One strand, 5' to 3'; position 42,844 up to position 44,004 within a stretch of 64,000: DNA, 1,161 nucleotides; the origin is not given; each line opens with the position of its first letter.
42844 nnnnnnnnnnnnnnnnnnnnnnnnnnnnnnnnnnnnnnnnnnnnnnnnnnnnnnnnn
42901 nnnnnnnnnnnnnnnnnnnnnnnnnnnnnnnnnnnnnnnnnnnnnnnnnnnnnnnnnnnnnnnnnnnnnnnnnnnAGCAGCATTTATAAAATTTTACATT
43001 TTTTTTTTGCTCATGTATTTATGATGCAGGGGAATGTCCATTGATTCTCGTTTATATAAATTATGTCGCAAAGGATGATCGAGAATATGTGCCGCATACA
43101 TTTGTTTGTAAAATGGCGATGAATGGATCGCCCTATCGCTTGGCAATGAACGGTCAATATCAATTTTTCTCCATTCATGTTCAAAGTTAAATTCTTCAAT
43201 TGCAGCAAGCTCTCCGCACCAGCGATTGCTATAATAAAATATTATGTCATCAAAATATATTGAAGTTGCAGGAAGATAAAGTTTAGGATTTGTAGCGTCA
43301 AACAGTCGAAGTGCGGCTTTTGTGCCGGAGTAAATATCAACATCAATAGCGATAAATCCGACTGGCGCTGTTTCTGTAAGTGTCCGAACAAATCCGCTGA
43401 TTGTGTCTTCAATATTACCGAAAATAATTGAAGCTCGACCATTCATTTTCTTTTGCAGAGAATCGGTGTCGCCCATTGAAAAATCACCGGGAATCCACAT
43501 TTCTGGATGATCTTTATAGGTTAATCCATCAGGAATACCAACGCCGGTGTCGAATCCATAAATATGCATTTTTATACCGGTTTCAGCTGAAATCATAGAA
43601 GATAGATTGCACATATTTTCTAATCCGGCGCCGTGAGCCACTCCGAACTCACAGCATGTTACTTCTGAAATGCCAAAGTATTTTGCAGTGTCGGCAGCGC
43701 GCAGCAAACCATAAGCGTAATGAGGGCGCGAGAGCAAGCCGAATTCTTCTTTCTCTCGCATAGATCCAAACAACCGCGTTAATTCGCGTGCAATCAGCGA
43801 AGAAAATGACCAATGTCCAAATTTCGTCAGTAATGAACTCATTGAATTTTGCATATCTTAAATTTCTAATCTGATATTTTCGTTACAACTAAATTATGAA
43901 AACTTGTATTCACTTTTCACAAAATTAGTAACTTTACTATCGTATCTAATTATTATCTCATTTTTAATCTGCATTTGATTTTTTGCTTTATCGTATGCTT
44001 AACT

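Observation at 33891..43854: Glycan methylation and attachment locus centred on a 989-aa GT/MT/TPR/FkbM tetra-domain enzyme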

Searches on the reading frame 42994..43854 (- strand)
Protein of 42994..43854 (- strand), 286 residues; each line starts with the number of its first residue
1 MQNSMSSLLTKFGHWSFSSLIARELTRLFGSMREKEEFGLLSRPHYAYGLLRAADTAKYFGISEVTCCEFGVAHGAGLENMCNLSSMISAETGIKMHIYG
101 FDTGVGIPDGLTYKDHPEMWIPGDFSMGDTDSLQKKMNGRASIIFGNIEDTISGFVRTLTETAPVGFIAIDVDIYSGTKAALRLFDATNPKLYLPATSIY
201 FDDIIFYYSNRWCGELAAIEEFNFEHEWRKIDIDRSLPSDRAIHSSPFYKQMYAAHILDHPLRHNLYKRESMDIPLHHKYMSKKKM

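Call 3: search_protein_families(library=pfam, proteins=[window:42994-43854:-], max_evalue=0.01)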
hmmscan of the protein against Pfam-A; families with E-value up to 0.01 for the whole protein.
window:42994-43854:- (286 aa): 0 families

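Call 9: search_protein_families(library=pfam, proteins=[window:42994-43854:-], max_evalue=10)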
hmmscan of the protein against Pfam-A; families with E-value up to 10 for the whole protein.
window:42994-43854:- (286 aa): 0 families

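Call 10: search_protein_families(library=ncbifam, proteins=[window:42994-43854:-], max_evalue=1)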
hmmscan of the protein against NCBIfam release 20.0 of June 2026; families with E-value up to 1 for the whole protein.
window:42994-43854:- (286 aa): 0 families
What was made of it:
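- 42994..43854 (-): 286-aa soluble methyltransferase with a distant TylF/CalS11-type fold (metal-dependent sugar O-methyltransferase). First gene of the operon. The database copy of this protein is 282 aa, so the true start is probably at Met5. No Pfam or NCBIfam hit (calls 3, 9, 10).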

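Call 12: search_solved_structures(query=window:42994-43854:-, max_evalue=10)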
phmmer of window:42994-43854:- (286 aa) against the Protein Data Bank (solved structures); distinct sequences matched with E-value up to 10: 3.
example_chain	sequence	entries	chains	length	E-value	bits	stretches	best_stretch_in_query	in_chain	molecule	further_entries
4gf5_A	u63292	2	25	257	0.028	17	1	67-220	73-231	CalS11 | TDP-rhamnose 3'-O-methyltransferase (CalS11)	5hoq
3tos_A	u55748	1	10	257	0.028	17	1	67-220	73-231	CalS11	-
9lhr_A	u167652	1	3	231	1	11.9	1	88-170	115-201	DUF3494 domain-containing protein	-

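Call 23: find_homologous_proteins(query=window:42994-43854:-)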
Query window:42994-43854:- (286 aa): 429 proteins with E <= 0.001 among 1739 candidates; the best 120 are listed.
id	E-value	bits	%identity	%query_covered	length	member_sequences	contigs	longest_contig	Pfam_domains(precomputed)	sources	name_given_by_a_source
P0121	2.7e-192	655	100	99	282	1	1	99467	-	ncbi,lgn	-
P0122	2.8e-142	491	72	99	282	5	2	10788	-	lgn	-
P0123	2.4e-141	488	73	99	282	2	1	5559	-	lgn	-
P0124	4.6e-126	438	65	99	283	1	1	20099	-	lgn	-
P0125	6.4e-125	434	64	99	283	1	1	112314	-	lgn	-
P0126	3.8e-123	429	69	92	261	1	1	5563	-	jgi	-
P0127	4.4e-106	373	61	96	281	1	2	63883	-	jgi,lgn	jgi:hypothetical protein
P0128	2.9e-100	353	54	98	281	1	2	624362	-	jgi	jgi:hypothetical protein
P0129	8.5e-96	339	54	92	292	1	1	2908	-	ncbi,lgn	-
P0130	1.0e-92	329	54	89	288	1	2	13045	-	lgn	-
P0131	7.9e-92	326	53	91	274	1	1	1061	-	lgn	-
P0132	1.3e-91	325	53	89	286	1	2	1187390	-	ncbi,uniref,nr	ncbi:hypothetical protein JJB11_03605 [Ramlibacter ginsenosidimutans]|uniref:Class I SAM-dependent m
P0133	5.6e-91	323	54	89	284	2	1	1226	-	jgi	jgi:hypothetical protein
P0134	8.5e-91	322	54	89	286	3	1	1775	-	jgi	jgi:hypothetical protein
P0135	1.0e-90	322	54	89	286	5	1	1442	-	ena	-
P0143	1.5e-88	315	55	90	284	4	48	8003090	-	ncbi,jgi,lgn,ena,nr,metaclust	ncbi:hypothetical protein QU42_31565 [Bradyrhizobium sp. UASWS1016]|jgi:hypothetical protein|nr:hypo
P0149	1.3e-87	312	52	92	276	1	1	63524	-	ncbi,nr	ncbi:MAG: hypothetical protein HW421_1076 [Ignavibacteria bacterium]|nr:hypothetical protein [Ignavi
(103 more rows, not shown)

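Call 24: find_encoding_contigs(protein=P0143, flank=10000, max_places=2)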
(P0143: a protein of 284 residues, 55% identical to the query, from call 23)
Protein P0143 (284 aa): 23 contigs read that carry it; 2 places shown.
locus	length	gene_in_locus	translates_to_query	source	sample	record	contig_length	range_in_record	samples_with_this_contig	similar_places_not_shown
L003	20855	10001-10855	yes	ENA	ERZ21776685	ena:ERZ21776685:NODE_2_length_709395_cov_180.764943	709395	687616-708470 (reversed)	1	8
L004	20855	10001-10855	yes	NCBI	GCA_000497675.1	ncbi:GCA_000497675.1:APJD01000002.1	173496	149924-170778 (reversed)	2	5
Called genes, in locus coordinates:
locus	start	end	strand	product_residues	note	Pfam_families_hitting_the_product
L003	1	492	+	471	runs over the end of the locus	?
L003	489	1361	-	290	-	PF00892:EamA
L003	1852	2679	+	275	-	-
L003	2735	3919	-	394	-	PF07690:MFS_1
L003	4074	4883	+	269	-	PF00165:HTH_AraC (faint), PF12833:HTH_18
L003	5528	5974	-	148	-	-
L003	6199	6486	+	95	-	-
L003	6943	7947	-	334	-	PF12625:Arabinose_bd, PF12833:HTH_18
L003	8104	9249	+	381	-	PF00487:FA_desaturase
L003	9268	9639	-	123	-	-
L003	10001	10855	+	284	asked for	-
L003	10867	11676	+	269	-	PF13640:2OG-FeII_Oxy_3, PF13661:2OG-FeII_Oxy_4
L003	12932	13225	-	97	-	-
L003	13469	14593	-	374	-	PF00144:Beta-lactamase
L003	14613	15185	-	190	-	PF22564:HAAS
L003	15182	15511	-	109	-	PF03551:PadR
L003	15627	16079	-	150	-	PF01575:MaoC_dehydratas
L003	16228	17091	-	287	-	PF00763:THF_DHG_CYH, PF02882:THF_DHG_CYH_C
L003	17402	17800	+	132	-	-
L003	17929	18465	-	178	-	-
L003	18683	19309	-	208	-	-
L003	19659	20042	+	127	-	PF00903:Glyoxalase, PF13669:Glyoxalase_4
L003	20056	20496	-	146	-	-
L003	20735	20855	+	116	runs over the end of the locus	-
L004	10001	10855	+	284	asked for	-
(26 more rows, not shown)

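Call 25: find_encoding_contigs(protein=P0149, flank=10000, max_places=2)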
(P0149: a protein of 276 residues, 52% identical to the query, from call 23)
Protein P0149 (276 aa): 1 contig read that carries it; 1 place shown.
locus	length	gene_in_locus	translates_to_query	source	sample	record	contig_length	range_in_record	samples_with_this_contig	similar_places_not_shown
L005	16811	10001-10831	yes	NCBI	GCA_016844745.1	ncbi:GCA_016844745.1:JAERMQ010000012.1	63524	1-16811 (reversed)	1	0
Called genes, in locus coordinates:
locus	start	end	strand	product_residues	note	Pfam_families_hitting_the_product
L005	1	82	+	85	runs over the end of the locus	-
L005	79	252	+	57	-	-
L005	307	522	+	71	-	-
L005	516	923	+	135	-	-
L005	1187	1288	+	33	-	-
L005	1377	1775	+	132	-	PF05168:HEPN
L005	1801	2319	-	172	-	-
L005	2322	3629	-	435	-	PF16980:CitMHS_2, PF03600:CitMHS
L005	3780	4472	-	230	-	PF04326:SLFN_AlbA_2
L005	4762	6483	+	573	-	PF05598:DUF772, PF13751:DDE_Tnp_1_6 (weak)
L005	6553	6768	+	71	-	-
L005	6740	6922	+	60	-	-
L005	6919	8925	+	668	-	PF13175:AAA_15, PF13304:AAA_21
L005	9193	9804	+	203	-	PF01300:Sua5_yciO_yrdC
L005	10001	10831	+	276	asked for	-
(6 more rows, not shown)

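Call 28: search_solved_structures(query=A2, max_evalue=1, show_alignments=1)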
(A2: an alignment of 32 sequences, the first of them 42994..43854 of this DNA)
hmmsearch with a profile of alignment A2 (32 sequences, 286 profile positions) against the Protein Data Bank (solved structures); distinct sequences matched with E-value up to 1: 4.
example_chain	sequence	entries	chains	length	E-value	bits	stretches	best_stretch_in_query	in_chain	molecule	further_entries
4gf5_A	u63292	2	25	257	0.00078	22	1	66-185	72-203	CalS11 | TDP-rhamnose 3'-O-methyltransferase (CalS11)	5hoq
3tos_A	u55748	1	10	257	0.00078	22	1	66-185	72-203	CalS11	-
8hci_C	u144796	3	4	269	0.19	14.2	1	152-209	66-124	RiPP Recognition protein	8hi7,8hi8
6fwx_A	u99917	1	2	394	0.43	13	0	87-134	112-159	Titin,Titin,Titin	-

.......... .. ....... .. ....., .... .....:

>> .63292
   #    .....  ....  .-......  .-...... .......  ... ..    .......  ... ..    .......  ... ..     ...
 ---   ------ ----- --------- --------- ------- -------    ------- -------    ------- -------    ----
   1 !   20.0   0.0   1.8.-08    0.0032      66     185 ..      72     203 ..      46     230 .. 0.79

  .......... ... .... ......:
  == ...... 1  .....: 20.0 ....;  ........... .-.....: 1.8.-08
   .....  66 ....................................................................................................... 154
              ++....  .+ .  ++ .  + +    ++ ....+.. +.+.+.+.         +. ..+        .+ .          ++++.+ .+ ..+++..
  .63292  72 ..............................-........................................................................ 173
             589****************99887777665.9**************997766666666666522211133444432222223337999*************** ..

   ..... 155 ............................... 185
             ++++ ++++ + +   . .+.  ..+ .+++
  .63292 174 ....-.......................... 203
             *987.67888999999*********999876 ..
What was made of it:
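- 42994..43854 (-): Family profile against PDB: CalS11 at E 7.8e-4, aligning the EFGVxxG SAM motif and the DVDIY motif (call 28).
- On TylF-family sugar O-methyltransferase (PF05711): Profile hit to CalS11 at E 7.8e-4, aligning EFGVxxG and D-x-D-x-Y (call 28).
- Checked: A family profile hits CalS11 at E 7.8e-4 (call 28).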

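Call 49: predict_structure(alignment_id=A2)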
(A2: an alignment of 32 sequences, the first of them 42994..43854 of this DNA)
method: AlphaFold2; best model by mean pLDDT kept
length: 286 residues; sequences in the alignment: 32
mean_pLDDT: 87.9   pTM: 0.86
mean pLDDT of the five models: 87.9, 87.3, 86.5, 84.6, 82.9
residues with pLDDT >= 90: 170; 70-90: 87; 50-70: 27; < 50: 2
segments of 3 or more residues with pLDDT < 50: none
pLDDT, mean of each block of 10 residues (from residue 1): 53 68 91 89 94 95 97 92 97 97 79 71 78 92 94 97 98 91 97 97 86 92 98 83 81 97 78 87 74
secondary structure, 60 per line:
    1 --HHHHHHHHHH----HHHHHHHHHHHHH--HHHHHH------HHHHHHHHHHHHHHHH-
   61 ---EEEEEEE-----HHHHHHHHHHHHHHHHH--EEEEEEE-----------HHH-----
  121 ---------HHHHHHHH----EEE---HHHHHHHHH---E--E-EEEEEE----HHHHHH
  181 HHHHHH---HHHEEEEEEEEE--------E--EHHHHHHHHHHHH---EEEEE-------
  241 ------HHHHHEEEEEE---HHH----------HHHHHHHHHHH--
elements in order: H3-12 H17-29 H32-37 H44-59 E64-70 H76-92 E95-101 H130-137 E142-144 H148-156 E165-170 H175-186 E193-201 H214-225 E229-233 H247-251 E252-257 H274-284

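Call 57: fold_search(model_id=the predicted structure, library=pdb)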
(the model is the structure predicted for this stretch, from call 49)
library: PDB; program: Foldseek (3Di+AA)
matches with E <= 10: 1609; with E <= 0.001: 46
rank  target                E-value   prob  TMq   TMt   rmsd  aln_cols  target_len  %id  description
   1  3tos_B                2.5e-07  1.00  0.50  0.55   8.1       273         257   19  Crystal Structure of CalS11, Calicheamicin Methyltransferase (released 2011-10-05)
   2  3tos_G                8.9e-07  1.00  0.48  0.54   4.8       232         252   17  Crystal Structure of CalS11, Calicheamicin Methyltransferase (released 2011-10-05)
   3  3tos_A                1.4e-06  1.00  0.50  0.56   4.7       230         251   18  Crystal Structure of CalS11, Calicheamicin Methyltransferase (released 2011-10-05)
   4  6g80_B                1.7e-06  1.00  0.37  0.44  10.6       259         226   14  Structure of Mycobacterium hassiacum MeT1 from orthorhombic crystals. (released 2019-01-16)
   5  6g80_C                4.2e-06  1.00  0.39  0.49   7.9       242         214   14  Structure of Mycobacterium hassiacum MeT1 from orthorhombic crystals. (released 2019-01-16)
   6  4x7w_A                5.8e-06  1.00  0.47  0.52   4.9       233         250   18  MycF mycinamicin III 3'-O-methyltransferase (E35Q, E139A variant) in complex with Mg, SAH and mycinamicin VI (MycE sub (released 2015-03-04)
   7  6g80_A                8.4e-06  1.00  0.42  0.53   6.6       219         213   13  Structure of Mycobacterium hassiacum MeT1 from orthorhombic crystals. (released 2019-01-16)
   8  6g7d                  1.2e-05  1.00  0.40  0.50   8.1       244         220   11  Structure of MeT1 from Mycobacterium hassiacum in complex with SAM and glycerol. (released 2019-01-16)
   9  5hoq_A                1.6e-05  1.00  0.41  0.48  10.0       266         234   18  Apo structure of CalS11, TDP-rhamnose 3'-o-methyltransferase, an enzyme in Calicheamicin biosynthesis (released 2016-03-30)
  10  6g80_M                4.0e-05  1.00  0.41  0.50   6.6       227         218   14  Structure of Mycobacterium hassiacum MeT1 from orthorhombic crystals. (released 2019-01-16)
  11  8z8s_A                1.2e-04  1.00  0.39  0.46  11.1       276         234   11  norbelladine 4'-O-methyltransferase S52M Y186F complexed with Mg and SAH (released 2024-08-07)
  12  8xe0_A                1.2e-04  1.00  0.36  0.43   9.2       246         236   11  O-methyltransferase from Lycoris longituba M52W variant complexed with Mg, SAH, and 3,4-dihydroxybenzaldehyde (released 2024-08-07)
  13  2nyu_A                1.7e-04  1.00  0.34  0.49   8.5       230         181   12  Crystal Structure of Human FtsJ homolog 2 (E.coli) protein in complex with S-adenosylmethionine (released 2006-12-05)
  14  5dm1                  2.0e-04  1.00  0.37  0.40  11.4       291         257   12  Crystal structure of the plantazolicin methyltransferase BpumL in complex with monoazolic desmethylPZN analog and SAH (released 2015-09-23)
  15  8xe2_B                2.2e-04  1.00  0.37  0.43   9.2       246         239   11  O-methyltransferase from Lycoris longituba D230A variant complexed with Mg, SAH, and 3,4-dihydroxybenzaldehyde (released 2024-08-07)
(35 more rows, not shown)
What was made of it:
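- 42994..43854 (-): AF2 pLDDT 88; top Foldseek hits are CalS11 (2.5e-7), MeT1 and MycF (calls 49, 57).
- On TylF-family sugar O-methyltransferase (PF05711): Foldseek top hits CalS11, MeT1 and MycF, TM 0.5-0.56 (call 57).
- Closest known: TylF-family sugar O-methyltransferases: CalS11. Same: The SAM motif I and the acidic DxDxY motif align (calls 28, 57).
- Checked: The AF2 model's best PDB matches are CalS11, MeT1 and MycF (call 57).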

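Call 70: find_related_loci(query=A2, collection=metagenome_contigs, flank=7000)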
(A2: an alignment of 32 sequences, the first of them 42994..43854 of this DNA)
Query A2 (286 aa) in metagenome_contigs; peptide patterns used: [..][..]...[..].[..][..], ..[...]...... (x = any residue, [..] = any of these).
600 stretches matched a pattern (row limit reached: there are more); 481 encode a relative of the query (tblastn E <= 1e-3); the best 80 are kept; 80 distinct loci.
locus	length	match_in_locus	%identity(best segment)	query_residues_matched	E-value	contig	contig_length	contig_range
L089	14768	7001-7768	55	30-286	1e-94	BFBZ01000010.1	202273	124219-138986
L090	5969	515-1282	54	30-286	1e-93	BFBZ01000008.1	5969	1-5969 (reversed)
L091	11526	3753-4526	53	26-284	2e-93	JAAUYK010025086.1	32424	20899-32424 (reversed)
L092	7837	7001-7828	50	9-286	2e-92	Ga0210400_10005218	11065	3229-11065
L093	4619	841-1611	53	27-284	4e-92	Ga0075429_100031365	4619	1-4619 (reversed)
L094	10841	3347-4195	49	1-286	2e-91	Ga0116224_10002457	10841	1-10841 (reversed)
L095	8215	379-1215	50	5-286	1e-91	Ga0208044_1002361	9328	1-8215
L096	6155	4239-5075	50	5-286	1e-91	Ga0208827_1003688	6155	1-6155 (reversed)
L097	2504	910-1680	51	26-284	7e-94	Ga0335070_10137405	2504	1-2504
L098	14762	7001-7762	55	30-284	1e-90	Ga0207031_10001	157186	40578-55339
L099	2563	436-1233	50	20-286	3e-93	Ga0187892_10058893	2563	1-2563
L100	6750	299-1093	52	20-286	3e-90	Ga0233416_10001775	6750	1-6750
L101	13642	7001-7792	49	20-284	1e-89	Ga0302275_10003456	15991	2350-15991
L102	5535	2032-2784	52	30-281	6e-90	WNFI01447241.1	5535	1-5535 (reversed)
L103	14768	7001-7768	52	30-286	3e-89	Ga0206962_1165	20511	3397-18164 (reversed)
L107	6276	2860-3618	54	31-284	1e-88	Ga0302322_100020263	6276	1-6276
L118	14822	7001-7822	47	1-281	2e-85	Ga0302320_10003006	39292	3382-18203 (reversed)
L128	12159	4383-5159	48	22-281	7e-81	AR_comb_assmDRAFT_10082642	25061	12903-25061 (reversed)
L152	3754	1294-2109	41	3-263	9e-63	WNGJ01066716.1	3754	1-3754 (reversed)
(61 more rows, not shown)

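Call 72: search_protein_families(library=pfam, proteins=[L118:6125-6958:+, L107:1364-2359:-, L094:7893-9155:+, L092:4601-6064:+, L003:11854-12699:+, L128:1853-3424:+, L096:2730-4037:+, L152:13-1242:-, L092:2163-4604:+, L096:1728-2666:+], max_evalue=0.001)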
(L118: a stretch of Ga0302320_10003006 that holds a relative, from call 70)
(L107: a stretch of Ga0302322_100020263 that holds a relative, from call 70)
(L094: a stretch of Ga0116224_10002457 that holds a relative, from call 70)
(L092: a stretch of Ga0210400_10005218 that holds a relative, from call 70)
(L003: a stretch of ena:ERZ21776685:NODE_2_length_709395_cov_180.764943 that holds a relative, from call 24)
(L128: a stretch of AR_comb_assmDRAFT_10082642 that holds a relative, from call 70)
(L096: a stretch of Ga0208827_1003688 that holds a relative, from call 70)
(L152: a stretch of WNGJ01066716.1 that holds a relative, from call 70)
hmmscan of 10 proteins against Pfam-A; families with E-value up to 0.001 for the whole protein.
L118:6125-6958:+ (277 aa): 2 families
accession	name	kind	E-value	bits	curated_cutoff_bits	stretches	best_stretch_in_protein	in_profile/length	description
PF13640.12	2OG-FeII_Oxy_3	-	1.2e-18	68.3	27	1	126-225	3-98/98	2OG-Fe(II) oxygenase superfamily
PF13661.12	2OG-FeII_Oxy_4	-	2.4e-11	44.4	27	1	130-203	7-79/98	2OG-Fe(II) oxygenase superfamily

L107:1364-2359:- (331 aa): 3 families
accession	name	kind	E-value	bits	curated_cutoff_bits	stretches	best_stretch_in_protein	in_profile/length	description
PF13641.12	Glyco_tranf_2_3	-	3.6e-15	57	27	1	4-239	4-216/230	Glycosyltransferase like family 2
PF13632.12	Glyco_trans_2_3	-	2.7e-09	37.5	27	1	94-244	1-131/198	Glycosyl transferase family group 2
PF00535.33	Glycos_transf_2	-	4.3e-07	30.5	23.3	1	5-141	2-128/168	Glycosyl transferase family 2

L094:7893-9155:+ (420 aa): 5 families
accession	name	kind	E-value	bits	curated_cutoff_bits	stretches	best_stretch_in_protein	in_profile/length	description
PF00534.26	Glycos_transf_1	-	1.5e-19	70.6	26.4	1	291-380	82-169/172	Glycosyl transferases group 1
PF13692.12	Glyco_trans_1_4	-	2.6e-18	67.1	27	1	294-367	68-141/142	Glycosyl transferases group 1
PF13439.12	Glyco_transf_4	-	4.4e-09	37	28.5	1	58-220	2-169/170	Glycosyltransferase Family 4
PF20706.3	GT4-conflict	-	6.1e-05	22.6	26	1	294-393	273-382/385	Family 4 Glycosyltransferase in conflict systems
PF13579.12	Glyco_trans_4_4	-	0.00021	22.1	29.7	1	58-216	1-158/158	Glycosyl transferase 4-like domain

L092:4601-6064:+ (487 aa): 2 families
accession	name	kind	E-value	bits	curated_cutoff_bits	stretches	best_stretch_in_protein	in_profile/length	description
PF13440.11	Polysacc_synt_3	-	6.5e-49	167.2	23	1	72-362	1-288/293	Polysaccharide biosynthesis protein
PF01943.22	Polysacc_synt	-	1e-26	94.5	28.2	1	49-315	2-272/274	Polysaccharide biosynthesis protein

L003:11854-12699:+ (281 aa): 2 families
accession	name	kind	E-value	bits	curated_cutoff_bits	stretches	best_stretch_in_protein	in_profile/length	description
PF05050.19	Methyltransf_21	-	7.2e-19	69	22.7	1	95-253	1-172/173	Methyltransferase FkbM domain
PF05575.17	V_cholerae_RfbT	-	6.8e-05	22.7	27.9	1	83-210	73-206/286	Vibrio cholerae RfbT protein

L128:1853-3424:+ (523 aa): 1 family
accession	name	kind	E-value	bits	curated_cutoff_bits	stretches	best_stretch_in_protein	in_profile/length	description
PF04932.20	Wzy_C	-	4.7e-11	43.1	31.7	1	292-430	2-148/149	O-Antigen ligase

L096:2730-4037:+ (435 aa): 4 families
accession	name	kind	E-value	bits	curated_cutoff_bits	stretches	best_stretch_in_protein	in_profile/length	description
PF00005.33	ABC_tran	-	8.3e-25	88.4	25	1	67-198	1-135/137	ABC transporter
PF14524.12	Wzt_C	-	2.1e-07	31.4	30.4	1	286-413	11-139/143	Wzt C-terminal domain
PF13304.12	AAA_21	-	1.3e-05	25.9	27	1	80-100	2-22/304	AAA domain, putative AbiEii toxin, Type IV TA system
PF13555.12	AAA_29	-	0.00078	19.6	27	0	71-94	16-39/61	P-loop containing region of AAA domain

L152:13-1242:- (409 aa): 5 families
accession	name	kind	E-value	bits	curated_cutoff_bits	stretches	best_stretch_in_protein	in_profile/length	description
PF24684.1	Vgb_lyase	-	2.5e-58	197.6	50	2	107-266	128-282/290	Virginiamycin B lyase family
PF21959.2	DUF6923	-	2.1e-12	47.8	27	0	126-165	139-178/234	Repeat of unknown function (DUF6923)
PF08450.18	SGL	-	1e-10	42.1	26.3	0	248-290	182-225/246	SMP-30/Gluconolactonase/LRE-like region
PF16819.11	DUF5074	-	1.5e-09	37.8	27.2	0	215-289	152-225/353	Domain of unknown function (DUF5074)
PF16261.11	DUF4915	-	0.00093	19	35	0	206-238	197-229/316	Domain of unknown function (DUF4915)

L092:2163-4604:+ (813 aa): 2 families
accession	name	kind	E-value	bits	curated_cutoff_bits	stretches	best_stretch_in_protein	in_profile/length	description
PF02018.23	CBM_4_9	-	4.5e-05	24.3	25.9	1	238-295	62-125/136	Carbohydrate binding domain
PF22848.2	ASD1_dom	-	0.00033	20.7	22.2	0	367-406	40-77/239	Alpha-L-arabinofuranosidase 1 domain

L096:1728-2666:+ (312 aa): 1 family
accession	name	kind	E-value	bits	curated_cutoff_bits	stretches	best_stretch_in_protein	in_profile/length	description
PF01061.29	ABC2_membrane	-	1.3e-16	61.2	26.9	1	62-273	3-210/211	ABC-2 type transporter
